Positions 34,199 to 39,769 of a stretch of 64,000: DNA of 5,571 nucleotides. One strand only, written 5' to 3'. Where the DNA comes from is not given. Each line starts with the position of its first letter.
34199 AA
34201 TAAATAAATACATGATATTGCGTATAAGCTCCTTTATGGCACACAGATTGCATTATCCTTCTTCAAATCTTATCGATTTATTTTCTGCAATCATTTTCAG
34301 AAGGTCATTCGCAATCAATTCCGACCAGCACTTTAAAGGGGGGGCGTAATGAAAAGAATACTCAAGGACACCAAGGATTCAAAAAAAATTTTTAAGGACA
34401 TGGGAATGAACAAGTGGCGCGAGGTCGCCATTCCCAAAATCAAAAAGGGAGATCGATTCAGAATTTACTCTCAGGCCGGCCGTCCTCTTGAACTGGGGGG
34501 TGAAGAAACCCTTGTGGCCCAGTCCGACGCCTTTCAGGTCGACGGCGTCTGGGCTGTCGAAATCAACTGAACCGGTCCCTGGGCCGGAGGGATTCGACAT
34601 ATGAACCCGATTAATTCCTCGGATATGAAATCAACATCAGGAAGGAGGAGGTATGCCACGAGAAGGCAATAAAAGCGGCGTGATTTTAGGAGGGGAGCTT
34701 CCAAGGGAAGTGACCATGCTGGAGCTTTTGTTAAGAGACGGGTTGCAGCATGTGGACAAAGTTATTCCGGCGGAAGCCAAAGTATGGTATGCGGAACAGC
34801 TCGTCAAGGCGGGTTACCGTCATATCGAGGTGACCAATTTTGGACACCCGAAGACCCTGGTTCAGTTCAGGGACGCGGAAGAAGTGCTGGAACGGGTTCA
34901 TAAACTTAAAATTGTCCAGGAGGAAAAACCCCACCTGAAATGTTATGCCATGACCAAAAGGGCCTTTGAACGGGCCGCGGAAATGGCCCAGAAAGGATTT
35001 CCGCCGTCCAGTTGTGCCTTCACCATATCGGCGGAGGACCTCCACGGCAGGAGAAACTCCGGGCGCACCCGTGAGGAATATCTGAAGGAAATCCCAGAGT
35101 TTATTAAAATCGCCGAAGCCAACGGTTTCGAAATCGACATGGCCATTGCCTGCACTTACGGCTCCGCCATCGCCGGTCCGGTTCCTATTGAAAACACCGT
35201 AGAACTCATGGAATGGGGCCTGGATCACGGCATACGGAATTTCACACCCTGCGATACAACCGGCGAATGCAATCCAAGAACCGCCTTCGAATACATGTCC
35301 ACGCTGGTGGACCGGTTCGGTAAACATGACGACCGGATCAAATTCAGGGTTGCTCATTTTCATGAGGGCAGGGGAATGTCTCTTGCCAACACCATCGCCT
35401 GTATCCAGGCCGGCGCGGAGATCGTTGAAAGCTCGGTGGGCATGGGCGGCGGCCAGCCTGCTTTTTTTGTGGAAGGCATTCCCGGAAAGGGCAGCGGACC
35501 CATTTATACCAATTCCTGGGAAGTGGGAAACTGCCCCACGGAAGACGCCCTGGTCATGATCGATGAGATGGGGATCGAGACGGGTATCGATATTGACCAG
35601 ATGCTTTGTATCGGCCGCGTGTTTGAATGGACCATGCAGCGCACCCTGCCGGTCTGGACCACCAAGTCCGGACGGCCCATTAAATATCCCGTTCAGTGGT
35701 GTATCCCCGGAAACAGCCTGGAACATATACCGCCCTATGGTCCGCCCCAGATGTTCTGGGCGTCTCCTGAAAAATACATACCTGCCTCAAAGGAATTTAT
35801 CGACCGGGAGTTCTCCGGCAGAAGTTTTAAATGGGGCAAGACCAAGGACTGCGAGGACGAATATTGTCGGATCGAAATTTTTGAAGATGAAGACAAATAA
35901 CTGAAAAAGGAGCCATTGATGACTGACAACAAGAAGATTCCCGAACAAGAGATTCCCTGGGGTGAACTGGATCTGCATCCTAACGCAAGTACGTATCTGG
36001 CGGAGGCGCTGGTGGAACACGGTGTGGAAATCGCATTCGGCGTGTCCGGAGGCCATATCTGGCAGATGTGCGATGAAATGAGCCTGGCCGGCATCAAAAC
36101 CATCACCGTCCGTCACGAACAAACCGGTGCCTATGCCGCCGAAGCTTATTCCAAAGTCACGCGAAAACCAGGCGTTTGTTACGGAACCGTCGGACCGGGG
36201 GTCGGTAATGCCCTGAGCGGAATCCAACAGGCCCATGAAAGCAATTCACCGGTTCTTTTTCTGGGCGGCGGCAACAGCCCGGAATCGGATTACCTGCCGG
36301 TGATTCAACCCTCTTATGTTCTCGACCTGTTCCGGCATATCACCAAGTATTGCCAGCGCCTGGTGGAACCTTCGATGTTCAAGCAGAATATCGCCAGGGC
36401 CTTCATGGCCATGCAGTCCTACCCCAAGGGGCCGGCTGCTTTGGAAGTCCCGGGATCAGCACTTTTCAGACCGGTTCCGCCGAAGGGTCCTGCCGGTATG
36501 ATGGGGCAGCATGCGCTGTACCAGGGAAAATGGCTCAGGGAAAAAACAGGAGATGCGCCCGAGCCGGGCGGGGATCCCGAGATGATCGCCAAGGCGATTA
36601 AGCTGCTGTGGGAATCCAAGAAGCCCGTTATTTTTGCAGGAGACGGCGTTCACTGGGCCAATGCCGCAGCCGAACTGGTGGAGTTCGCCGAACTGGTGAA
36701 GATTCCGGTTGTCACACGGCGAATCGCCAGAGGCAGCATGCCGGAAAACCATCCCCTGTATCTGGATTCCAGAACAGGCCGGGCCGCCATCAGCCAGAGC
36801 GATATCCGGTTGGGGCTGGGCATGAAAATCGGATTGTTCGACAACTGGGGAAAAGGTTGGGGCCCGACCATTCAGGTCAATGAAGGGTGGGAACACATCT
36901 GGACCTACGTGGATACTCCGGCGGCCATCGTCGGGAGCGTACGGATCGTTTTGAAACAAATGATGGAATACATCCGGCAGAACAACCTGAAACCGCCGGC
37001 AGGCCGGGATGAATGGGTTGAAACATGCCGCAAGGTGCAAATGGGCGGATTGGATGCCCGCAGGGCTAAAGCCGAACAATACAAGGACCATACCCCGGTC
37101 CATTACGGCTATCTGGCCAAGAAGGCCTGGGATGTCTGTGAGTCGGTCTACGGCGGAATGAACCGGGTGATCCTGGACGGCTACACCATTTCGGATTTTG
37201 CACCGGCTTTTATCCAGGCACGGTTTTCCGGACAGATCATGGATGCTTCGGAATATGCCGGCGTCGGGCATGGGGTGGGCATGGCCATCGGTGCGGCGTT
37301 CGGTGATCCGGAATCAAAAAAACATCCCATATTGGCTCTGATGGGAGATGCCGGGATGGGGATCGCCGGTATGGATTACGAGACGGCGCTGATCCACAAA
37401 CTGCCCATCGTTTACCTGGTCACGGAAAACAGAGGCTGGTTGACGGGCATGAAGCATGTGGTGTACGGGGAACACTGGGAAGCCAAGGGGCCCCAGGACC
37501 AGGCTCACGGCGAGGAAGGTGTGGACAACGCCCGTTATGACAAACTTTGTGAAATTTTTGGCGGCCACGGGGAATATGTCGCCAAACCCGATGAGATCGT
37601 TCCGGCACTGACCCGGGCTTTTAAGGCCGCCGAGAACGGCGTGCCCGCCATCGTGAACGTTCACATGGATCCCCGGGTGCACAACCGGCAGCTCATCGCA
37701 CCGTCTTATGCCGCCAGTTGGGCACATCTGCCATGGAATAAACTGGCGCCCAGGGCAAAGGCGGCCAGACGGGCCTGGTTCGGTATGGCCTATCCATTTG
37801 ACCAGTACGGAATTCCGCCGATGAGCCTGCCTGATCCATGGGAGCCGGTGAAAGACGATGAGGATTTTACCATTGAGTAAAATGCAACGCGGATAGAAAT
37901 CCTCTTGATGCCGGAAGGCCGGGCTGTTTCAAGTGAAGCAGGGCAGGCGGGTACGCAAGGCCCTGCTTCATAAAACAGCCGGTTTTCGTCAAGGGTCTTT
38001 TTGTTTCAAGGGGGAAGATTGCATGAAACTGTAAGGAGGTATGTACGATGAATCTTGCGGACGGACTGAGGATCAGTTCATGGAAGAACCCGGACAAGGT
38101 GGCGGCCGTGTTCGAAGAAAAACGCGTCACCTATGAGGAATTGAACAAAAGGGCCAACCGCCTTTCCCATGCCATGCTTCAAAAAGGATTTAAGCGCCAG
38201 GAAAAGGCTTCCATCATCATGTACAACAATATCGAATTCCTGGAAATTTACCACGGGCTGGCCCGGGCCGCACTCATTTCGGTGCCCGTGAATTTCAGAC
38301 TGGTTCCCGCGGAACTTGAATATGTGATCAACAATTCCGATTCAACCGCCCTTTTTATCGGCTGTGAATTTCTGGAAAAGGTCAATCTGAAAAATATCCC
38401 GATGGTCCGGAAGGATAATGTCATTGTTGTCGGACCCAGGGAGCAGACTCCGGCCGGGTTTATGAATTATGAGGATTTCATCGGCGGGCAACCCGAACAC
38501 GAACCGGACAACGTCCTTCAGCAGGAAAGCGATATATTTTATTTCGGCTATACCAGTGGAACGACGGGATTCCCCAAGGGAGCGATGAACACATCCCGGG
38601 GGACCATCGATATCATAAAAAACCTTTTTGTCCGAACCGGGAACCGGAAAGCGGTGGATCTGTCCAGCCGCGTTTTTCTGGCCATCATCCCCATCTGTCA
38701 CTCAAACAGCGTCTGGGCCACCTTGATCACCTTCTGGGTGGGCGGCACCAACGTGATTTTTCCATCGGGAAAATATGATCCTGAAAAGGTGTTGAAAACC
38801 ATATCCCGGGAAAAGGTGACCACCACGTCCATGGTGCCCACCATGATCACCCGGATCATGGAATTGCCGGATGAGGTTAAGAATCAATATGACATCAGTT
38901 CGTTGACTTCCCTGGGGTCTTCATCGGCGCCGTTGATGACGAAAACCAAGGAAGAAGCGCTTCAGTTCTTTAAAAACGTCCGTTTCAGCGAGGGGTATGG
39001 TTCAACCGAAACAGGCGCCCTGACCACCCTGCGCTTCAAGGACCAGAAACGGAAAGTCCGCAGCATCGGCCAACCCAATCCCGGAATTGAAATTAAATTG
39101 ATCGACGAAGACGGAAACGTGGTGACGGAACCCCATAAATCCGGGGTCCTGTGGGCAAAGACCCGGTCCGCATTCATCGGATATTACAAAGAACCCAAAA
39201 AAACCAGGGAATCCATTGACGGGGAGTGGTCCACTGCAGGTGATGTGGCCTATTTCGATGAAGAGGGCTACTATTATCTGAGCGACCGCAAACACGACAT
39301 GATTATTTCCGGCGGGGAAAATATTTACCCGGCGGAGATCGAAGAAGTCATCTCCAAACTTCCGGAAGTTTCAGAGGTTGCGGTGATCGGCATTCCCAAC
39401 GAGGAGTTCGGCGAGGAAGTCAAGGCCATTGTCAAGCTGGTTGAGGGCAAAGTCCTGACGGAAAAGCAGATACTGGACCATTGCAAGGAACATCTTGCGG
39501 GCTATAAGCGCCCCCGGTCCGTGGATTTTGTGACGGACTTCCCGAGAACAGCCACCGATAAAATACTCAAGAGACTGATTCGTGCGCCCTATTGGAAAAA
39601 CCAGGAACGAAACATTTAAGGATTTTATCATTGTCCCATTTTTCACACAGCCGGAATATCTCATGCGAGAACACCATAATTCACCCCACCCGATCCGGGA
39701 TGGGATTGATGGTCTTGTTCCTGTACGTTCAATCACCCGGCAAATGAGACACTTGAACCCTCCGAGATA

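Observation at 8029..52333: About 45 kb sigma54-wired catabolic supercluster that I cannot map onto a characterised pathway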

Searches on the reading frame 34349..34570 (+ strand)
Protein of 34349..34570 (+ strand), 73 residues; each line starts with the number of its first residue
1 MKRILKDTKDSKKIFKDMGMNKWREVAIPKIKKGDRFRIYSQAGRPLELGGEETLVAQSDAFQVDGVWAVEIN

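Call 47: search_protein_families(library=pfam, proteins=[window:34349-34570:+], max_evalue=0.01)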
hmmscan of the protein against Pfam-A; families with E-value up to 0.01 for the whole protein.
window:34349-34570:+ (73 aa): 0 families

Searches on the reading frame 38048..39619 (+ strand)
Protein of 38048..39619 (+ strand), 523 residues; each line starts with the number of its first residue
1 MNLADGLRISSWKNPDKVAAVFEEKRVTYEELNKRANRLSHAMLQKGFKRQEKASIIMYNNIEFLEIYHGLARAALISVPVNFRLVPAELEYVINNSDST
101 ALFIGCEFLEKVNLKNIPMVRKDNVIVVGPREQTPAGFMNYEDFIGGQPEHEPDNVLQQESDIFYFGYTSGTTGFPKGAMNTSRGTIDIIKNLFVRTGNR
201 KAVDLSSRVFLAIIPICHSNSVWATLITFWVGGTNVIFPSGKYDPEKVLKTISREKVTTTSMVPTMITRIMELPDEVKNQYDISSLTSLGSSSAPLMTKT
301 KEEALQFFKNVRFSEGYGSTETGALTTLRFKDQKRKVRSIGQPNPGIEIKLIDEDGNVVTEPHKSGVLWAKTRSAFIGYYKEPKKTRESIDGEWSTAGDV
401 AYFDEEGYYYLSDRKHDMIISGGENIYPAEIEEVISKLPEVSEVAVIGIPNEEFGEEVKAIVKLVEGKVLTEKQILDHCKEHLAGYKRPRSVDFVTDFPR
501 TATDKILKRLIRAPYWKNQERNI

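Call 4: search_protein_families(library=pfam, proteins=[window:38048-39619:+])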
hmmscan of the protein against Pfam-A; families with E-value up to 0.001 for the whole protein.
window:38048-39619:+ (523 aa): 2 families
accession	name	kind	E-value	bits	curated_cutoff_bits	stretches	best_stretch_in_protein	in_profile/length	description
PF00501.34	AMP-binding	-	3.8e-76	256.8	29.9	1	13-380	7-384/384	AMP-binding enzyme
PF13193.12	AMP-binding_C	-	5.9e-18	66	24.5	1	430-505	1-76/76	AMP-binding enzyme C-terminal domain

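Call 6: search_protein_families(library=ncbifam, proteins=[window:38048-39619:+], max_evalue=0.00001)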
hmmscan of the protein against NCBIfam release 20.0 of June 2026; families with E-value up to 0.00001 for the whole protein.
window:38048-39619:+ (523 aa): 104 families (the best 25 are shown)
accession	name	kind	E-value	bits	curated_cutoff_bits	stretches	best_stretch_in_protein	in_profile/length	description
NF004837.0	PRK06187.1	subfamily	1.5e-129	432.7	476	1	2-521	9-528/531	long-chain-fatty-acid--CoA ligase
NF006182.0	PRK08316.1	subfamily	5.7e-105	351.8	663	1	3-518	13-520/523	fatty acyl-CoA synthetase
NF009071.0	PRK12406.1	subfamily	3.4e-101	339.2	701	1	23-523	9-510/510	acyl-CoA synthetase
NF005863.0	PRK07798.1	subfamily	1.2e-97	327.7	543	1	3-505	6-521/540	acyl-CoA synthetase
NF005307.0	PRK06839.1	equivalog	1.2e-90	304.5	748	1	11-509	12-487/496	o-succinylbenzoate--CoA ligase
NF038341.1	ligase_FadD4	exception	6.8e-89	298.5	850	1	9-510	3-499/506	fatty-acid--CoA ligase FadD4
NF004797.0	PRK06145.1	equivalog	3.2e-86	289.7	850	1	2-515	3-495/499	acyl-CoA synthetase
NF009233.0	PRK12583.1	subfamily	6e-85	285.7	832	1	11-512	28-547/558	fatty acid CoA ligase family protein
NF005676.0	PRK07470.1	equivalog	1.6e-81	274.6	774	1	1-514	20-528/544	acyl-CoA synthetase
NF002966.0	PRK03640.1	equivalog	2.4e-81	273.8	556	1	13-512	14-477/483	o-succinylbenzoate--CoA ligase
NF006181.0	PRK08314.1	subfamily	1.4e-80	271.2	705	1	2-512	25-551/563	long-chain-fatty-acid--CoA ligase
NF005857.1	PRK07786.1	exception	1.8e-79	267.6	733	1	7-514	15-511/513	fatty-acid--CoA ligase FadD5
NF005801.1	PRK07656.1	equivalog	3.6e-76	256.8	657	1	15-512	15-500/500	FadD3 family acyl-CoA ligase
NF052269.1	Staph_lig_FadD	equivalog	7.1e-76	255.5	650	1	20-512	21-490/499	long-chain-fatty-acid--CoA ligase FadD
NF005702.0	PRK07514.1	subfamily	1e-75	255.1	558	1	13-516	15-501/506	malonyl-CoA synthase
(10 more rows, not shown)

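Call 69: search_solved_structures(query=window:38048-39619:+, max_evalue=1e-40)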
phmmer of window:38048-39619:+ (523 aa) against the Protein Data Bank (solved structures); distinct sequences matched with E-value up to 1e-40: 53.
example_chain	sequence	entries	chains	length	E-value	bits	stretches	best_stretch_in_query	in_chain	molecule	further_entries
3r44_A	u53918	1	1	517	8.5e-65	222.5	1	24-515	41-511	fatty acyl CoA synthetase FADD13 (FATTY-ACYL-CoA SYNTHETASE)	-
4wv3_A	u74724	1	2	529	6.5e-60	206.4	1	16-512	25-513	Anthranilate-CoA ligase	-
8weu_A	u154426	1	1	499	6.8e-58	199.7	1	25-514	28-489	Fatty-acyl-CoA synthase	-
8wev_A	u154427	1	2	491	9.3e-58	199.3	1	25-513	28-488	Feruloyl-CoA Synthetase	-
8r2q_A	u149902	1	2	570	1.2e-57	198.9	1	10-515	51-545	Probable fatty-acid-CoA ligase FadD5 (Fatty-acid-CoA synthetase) (Fatty-acid-CoA synthase)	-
6k4c_A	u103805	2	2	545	1.8e-54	188.4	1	22-516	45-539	Ancestral luciferase AncLamp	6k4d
4fuq_A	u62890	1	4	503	4e-53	184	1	23-515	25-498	Malonyl CoA synthetase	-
4fut_A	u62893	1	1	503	2.7e-52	181.3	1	23-515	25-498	Malonyl CoA synthetase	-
4gxr_A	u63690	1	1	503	6.3e-51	176.7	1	23-515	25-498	Malonyl CoA synthetase, Benzoate-CoA ligase Chimeric protein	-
9g79_B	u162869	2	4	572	2e-50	175.1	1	24-513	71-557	Acetyl-coenzyme A synthetase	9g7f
5bsw_A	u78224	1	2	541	6.7e-50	173.4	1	27-514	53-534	4-coumarate--CoA ligase 2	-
5x8f_A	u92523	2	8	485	7.2e-50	173.3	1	14-511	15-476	2-succinylbenzoate--CoA ligase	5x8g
4gxq_A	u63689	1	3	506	9.3e-50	172.9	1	23-515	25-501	Malonyl CoA synthetase, Benzoate-CoA ligase Chimeric protein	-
5bsm_A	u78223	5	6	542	2.6e-49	171.4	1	27-514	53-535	4-coumarate--CoA ligase 2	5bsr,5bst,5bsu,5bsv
5u95_A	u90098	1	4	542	1.8e-48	168.7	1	27-514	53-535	4-coumarate--CoA ligase 2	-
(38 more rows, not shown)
